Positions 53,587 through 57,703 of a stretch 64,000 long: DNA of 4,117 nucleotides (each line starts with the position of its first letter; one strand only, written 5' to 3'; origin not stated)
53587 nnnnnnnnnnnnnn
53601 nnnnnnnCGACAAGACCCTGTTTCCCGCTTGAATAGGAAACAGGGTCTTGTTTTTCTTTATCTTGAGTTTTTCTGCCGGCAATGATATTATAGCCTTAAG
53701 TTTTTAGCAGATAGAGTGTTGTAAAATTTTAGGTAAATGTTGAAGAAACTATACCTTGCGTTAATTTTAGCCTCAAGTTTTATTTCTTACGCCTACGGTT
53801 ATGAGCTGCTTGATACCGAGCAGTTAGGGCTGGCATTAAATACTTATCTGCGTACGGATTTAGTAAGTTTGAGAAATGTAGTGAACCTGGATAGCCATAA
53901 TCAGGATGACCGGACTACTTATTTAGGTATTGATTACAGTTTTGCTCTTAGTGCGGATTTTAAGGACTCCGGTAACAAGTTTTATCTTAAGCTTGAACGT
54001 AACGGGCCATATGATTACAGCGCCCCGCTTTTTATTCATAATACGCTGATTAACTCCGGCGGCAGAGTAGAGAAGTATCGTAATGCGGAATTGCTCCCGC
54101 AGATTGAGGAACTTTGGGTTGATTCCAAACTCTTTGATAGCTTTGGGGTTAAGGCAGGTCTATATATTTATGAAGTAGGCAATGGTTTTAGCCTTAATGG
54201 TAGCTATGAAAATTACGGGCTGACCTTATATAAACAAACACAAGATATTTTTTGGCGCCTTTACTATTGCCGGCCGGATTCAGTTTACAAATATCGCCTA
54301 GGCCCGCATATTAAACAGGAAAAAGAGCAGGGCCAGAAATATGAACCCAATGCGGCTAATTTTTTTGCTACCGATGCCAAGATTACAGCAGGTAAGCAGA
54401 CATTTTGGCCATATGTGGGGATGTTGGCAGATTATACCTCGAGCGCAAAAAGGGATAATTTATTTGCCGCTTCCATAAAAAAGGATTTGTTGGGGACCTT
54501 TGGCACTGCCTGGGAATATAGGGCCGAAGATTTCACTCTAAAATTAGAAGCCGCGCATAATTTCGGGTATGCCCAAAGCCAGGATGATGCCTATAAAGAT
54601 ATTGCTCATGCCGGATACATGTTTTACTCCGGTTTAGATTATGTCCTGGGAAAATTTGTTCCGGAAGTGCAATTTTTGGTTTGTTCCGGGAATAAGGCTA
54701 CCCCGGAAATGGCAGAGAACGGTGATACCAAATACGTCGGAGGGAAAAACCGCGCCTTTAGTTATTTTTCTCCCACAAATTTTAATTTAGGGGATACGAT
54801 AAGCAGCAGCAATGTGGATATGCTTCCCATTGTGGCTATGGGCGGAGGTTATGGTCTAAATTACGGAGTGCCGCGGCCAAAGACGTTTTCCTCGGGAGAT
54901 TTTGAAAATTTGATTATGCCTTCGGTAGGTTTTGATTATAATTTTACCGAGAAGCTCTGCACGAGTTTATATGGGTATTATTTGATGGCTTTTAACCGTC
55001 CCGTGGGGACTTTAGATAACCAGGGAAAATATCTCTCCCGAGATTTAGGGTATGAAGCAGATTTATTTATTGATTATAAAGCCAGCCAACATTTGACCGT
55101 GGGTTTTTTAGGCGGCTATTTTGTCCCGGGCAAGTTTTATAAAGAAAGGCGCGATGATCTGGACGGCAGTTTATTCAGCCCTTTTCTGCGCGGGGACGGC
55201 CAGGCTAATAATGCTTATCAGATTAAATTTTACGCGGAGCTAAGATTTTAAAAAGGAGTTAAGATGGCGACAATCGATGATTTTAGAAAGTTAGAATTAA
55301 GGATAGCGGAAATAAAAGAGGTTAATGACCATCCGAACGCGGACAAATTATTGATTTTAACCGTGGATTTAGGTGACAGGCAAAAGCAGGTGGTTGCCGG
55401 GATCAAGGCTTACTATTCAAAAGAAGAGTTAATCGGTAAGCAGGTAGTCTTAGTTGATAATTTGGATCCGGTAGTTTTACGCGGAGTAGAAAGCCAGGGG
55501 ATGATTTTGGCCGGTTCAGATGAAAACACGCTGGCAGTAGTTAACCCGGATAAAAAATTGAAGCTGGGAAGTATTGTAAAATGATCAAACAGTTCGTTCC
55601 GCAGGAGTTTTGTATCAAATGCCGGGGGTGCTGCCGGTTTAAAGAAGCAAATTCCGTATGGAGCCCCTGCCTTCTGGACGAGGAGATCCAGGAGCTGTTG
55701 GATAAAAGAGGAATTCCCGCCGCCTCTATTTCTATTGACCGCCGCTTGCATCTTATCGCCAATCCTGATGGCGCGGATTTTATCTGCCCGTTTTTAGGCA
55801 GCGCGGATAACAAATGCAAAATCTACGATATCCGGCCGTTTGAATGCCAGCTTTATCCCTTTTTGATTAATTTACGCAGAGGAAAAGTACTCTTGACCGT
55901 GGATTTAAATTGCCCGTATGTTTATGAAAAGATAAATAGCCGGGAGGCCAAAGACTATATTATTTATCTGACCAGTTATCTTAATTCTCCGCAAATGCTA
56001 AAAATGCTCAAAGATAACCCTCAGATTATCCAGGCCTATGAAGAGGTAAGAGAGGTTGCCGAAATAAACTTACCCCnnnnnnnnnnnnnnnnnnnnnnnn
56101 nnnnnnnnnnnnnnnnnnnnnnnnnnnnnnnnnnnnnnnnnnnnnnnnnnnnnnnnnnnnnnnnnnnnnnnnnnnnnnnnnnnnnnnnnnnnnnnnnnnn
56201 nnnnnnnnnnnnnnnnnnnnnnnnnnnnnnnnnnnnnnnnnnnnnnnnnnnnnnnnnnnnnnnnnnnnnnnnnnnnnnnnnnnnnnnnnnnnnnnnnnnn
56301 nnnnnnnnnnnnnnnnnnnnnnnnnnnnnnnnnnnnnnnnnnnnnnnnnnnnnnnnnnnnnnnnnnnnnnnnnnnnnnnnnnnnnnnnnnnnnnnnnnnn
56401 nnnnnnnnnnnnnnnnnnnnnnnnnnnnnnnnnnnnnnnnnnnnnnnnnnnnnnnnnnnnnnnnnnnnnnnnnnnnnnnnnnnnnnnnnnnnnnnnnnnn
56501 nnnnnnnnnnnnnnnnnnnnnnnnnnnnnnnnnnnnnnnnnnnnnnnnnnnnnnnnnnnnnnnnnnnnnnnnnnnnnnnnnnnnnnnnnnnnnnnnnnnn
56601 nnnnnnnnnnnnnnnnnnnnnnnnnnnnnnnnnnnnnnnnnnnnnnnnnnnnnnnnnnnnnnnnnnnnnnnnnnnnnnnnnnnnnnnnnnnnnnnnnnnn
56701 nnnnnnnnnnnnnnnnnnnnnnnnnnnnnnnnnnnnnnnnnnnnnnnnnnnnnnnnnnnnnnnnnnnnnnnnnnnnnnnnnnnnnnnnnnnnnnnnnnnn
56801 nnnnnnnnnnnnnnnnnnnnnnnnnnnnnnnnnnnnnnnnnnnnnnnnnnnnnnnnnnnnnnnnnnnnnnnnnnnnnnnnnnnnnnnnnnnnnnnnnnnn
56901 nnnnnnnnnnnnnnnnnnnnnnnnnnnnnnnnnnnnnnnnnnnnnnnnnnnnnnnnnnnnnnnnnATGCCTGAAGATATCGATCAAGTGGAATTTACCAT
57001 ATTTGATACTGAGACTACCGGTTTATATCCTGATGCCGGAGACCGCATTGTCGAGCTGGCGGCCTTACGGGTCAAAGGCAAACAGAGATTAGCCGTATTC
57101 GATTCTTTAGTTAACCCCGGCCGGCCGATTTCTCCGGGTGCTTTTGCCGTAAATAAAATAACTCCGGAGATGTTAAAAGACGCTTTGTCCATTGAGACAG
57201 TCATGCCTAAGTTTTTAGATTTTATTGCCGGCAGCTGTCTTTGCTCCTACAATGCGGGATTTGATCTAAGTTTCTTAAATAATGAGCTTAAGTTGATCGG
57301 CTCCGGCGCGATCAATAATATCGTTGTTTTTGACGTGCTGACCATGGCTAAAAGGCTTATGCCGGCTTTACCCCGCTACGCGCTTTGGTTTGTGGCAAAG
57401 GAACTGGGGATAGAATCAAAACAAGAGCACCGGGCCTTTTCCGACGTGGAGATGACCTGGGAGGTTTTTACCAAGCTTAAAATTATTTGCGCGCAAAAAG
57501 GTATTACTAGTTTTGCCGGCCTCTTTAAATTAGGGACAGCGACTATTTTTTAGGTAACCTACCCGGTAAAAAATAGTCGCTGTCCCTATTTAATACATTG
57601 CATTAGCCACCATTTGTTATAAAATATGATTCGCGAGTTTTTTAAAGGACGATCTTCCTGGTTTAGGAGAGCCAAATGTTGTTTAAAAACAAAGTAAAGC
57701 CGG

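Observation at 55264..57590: Tight four-gene operon: standalone tRNA-binding protein + YkgJ Cys-cluster protein + DUF2156-like (aminoacyl-tRNA transferase fold) + DEDDh exonuclease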

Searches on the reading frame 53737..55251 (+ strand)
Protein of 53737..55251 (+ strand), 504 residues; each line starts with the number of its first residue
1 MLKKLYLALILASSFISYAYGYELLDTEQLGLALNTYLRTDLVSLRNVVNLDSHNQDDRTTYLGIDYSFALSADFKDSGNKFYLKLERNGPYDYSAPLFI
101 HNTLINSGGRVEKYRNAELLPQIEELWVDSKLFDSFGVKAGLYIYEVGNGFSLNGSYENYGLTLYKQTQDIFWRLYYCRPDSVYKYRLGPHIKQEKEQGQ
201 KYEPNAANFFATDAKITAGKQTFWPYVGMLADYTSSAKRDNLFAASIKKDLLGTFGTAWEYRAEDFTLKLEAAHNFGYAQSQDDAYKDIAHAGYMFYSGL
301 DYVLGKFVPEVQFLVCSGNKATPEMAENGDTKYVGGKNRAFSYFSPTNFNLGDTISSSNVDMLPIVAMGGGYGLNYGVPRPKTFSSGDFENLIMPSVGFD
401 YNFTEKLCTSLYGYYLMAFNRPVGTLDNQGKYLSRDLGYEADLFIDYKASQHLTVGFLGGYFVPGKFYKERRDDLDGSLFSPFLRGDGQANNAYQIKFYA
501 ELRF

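Call 3: search_protein_families(library=pfam, proteins=[window:53737-55251:+], max_evalue=0.01)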
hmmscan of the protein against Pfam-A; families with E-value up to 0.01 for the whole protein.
window:53737-55251:+ (504 aa): 1 family
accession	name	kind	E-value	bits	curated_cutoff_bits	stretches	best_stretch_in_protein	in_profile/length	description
PF13372.12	Alginate_exp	-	7.7e-05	22.1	25.2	1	429-473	343-386/395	Alginate export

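Call 6: search_protein_families(library=ncbifam, proteins=[window:53737-55251:+], max_evalue=0.001)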
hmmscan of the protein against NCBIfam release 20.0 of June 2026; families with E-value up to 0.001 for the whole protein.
window:53737-55251:+ (504 aa): 0 families

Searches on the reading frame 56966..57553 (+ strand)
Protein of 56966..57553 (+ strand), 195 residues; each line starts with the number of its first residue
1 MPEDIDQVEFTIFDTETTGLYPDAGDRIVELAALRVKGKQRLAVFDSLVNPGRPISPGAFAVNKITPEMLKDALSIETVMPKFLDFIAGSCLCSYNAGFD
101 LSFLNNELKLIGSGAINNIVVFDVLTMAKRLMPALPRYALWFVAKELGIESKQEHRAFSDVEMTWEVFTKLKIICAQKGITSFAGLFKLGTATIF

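Call 3: search_protein_families(library=pfam, proteins=[window:56966-57553:+], max_evalue=0.01)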
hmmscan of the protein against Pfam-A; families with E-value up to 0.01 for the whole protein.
window:56966-57553:+ (195 aa): 2 families
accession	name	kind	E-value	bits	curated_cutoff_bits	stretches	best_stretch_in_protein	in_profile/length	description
PF00929.31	RNase_T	-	2.5e-36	126.1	24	1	12-168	2-164/164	Exonuclease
PF13482.12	RNase_H_2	-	3.9e-07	30.6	22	1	70-168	37-134/165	RNase_H superfamily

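Call 6: search_protein_families(library=ncbifam, proteins=[window:56966-57553:+], max_evalue=0.001)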
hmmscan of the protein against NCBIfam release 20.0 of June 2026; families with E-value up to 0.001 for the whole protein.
window:56966-57553:+ (195 aa): 26 families (the best 25 are shown)
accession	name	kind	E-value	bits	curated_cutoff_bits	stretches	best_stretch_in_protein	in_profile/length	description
NF005906.0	PRK07883.1-4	equivalog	9.2e-41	139.8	495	1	4-189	2-186/563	DEDD exonuclease domain-containing protein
NF001688.0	PRK00448.1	equivalog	4e-38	130.7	873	1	4-186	419-599/1445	PolC-type DNA polymerase III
NF005289.0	PRK06807.1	equivalog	2.3e-35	122.3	335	1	9-173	9-170/313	3'-5' exonuclease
TIGR01405.1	polC_Gram_pos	equivalog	2.8e-35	121.4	1043.45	1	5-185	186-364/1211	DNA polymerase III subunit alpha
NF005905.0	PRK07883.1-3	equivalog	2.1e-33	115.8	508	1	4-187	20-203/581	DEDD exonuclease domain-containing protein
NF005907.0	PRK07883.1-5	equivalog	1.6e-30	106.1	454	1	6-186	26-206/584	DEDD exonuclease domain-containing protein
NF005981.0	PRK08074.1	equivalog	2.9e-30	105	789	1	9-171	4-165/931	ATP-dependent DNA helicase DinG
NF004316.1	PRK05711.1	equivalog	4e-29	101.9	196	1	12-171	5-169/234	DNA polymerase III subunit epsilon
NF005836.0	PRK07740.1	equivalog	5.7e-29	101.2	261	1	5-187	56-238/244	hypothetical protein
TIGR01406.1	dnaQ_proteo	equivalog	7.7e-29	100.9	222.7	1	12-172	4-169/231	DNA polymerase III subunit epsilon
TIGR00573.1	dnaq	subfamily_domain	1.8e-28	99.5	71.5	1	5-170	4-172/217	exonuclease, DNA polymerase III, epsilon subunit family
NF004964.0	PRK06310.1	equivalog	5.6e-28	98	236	1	5-171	4-170/250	DNA polymerase III subunit epsilon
NF006316.0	PRK08517.1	equivalog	1.2e-24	87.1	247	1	4-169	66-227/270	3'-5' exonuclease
NF004963.0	PRK06309.1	equivalog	8.3e-24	84.5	245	1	12-171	6-162/232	DNA polymerase III subunit epsilon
NF005904.0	PRK07883.1-2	equivalog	1.1e-22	80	969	1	7-174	29-196/584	DEDD exonuclease domain-containing protein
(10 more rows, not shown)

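Call 37: search_solved_structures(query=window:56966-57553:+, max_evalue=0.00001)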
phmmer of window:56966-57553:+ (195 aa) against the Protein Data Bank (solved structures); distinct sequences matched with E-value up to 0.00001: 10.
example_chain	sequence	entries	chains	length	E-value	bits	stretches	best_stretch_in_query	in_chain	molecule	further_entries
2p1j_A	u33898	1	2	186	5.1e-25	91.7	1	8-172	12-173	DNA polymerase III polC-type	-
9qpc_A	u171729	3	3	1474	3.5e-21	79.1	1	4-166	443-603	DNA polymerase III PolC-type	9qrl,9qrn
8h18_A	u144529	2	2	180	3.5e-16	62.8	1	10-175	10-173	DnaQ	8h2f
1j53_A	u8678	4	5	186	2.8e-13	53.4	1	12-169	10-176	DNA polymerase III, epsilon chain | DNA polymerase III epsilon subunit | DNA POLYMERASE III SUBUNIT EPSILON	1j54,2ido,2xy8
2gui_A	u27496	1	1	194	2.9e-13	53.3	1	12-169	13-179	DNA polymerase III epsilon subunit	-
5fku_D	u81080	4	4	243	5.9e-13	52.3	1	12-169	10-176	DNA POLYMERASE III SUBUNIT EPSILON | DNA POLYMERASE III EPSILON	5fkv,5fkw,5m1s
8fyc_K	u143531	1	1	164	1.5e-10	44.5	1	9-165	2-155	DEDDh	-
8fy9_A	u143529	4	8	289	4e-10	43.1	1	8-165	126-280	Cas2-DEDDh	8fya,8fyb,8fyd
4fzx_C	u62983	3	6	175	6.5e-08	35.9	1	11-104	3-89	Exodeoxyribonuclease 10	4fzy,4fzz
8zef_A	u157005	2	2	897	2.7e-07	33.9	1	9-166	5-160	3'-5' exonuclease DinG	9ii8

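Call 70: search_protein_families(library=phrogs, proteins=[window:56966-57553:+], max_evalue=0.01)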
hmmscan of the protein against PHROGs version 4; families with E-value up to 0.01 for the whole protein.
window:56966-57553:+ (195 aa): 4 families
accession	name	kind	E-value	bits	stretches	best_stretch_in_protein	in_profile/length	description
phrog_192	-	DNA, RNA and nucleotide metabolism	4.9e-46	158.8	1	10-178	108-277/397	DNA polymerase exonuclease subunit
phrog_14632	-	DNA, RNA and nucleotide metabolism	2.5e-31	109.7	1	9-169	83-240/380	DNA polymerase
phrog_17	-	DNA, RNA and nucleotide metabolism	1.4e-06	27.5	1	6-172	668-825/1445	DNA polymerase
phrog_403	-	DNA, RNA and nucleotide metabolism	0.00017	21.6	1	95-159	147-208/321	DNA polymerase exonuclease subunit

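Call 71: search_protein_families(library=padloc, proteins=[window:56966-57553:+], max_evalue=0.01)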
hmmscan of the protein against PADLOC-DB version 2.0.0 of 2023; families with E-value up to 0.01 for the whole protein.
window:56966-57553:+ (195 aa): 3 families
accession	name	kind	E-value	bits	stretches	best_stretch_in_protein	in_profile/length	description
PDLC01247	DEDDh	-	4e-36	122.7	1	12-168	2-138/139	"CAS-I,CAS-II,CAS-III,CAS-IV,CAS-V,CAS-VI; associated"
PDLC05027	PDC-S48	-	1.6e-27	94.6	1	9-170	5-165/411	-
PDLC05028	PDC-S48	-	5.2e-23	79.4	1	4-171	14-179/512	-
